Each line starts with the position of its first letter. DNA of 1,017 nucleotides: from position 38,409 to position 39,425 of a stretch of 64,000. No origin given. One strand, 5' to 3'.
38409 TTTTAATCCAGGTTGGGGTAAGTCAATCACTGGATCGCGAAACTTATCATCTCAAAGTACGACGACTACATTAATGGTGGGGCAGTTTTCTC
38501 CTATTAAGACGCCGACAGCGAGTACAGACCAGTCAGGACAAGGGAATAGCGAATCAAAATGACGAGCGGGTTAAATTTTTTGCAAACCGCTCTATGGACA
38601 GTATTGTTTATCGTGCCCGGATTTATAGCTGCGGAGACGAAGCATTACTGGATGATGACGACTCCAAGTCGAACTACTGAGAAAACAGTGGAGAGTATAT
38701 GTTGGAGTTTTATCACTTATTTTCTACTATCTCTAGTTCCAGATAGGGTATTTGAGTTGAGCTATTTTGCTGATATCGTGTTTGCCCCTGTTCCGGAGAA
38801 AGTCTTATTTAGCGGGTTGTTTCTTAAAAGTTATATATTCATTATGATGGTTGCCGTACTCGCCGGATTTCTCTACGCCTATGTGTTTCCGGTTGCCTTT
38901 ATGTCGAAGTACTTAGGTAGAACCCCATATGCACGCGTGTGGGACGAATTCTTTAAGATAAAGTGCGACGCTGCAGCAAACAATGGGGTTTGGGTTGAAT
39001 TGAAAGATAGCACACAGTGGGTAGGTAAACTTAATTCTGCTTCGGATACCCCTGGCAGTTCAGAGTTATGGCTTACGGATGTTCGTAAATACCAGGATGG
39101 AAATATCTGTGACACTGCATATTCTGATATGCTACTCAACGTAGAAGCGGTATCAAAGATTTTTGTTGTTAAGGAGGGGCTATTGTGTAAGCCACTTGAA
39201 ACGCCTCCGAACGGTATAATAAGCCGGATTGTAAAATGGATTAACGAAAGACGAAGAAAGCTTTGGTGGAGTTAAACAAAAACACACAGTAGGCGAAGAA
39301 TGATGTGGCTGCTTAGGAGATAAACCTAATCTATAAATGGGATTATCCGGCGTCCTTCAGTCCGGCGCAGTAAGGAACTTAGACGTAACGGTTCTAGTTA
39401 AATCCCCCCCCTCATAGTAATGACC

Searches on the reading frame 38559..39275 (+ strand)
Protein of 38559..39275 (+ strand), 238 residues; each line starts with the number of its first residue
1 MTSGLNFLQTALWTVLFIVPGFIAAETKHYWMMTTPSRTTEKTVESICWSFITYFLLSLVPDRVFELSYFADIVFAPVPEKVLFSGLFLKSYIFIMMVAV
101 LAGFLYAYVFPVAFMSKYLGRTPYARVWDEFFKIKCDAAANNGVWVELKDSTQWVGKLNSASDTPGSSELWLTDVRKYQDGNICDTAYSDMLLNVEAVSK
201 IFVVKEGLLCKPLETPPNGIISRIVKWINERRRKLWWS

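Call 18: search_protein_families(library=pfam, proteins=[window:38559-39275:+], max_evalue=0.01)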
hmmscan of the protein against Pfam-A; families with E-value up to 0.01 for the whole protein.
window:38559-39275:+ (238 aa): 1 family
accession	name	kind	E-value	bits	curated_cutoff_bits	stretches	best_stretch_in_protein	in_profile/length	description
PF19865.4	DUF6338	-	4.7e-09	36.6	26.5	1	9-204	6-200/205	Family of unknown function (DUF6338)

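Call 19: search_protein_families(library=padloc, proteins=[window:38559-39275:+], max_evalue=0.01)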
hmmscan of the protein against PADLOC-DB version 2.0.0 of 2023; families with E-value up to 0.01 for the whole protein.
window:38559-39275:+ (238 aa): 0 families
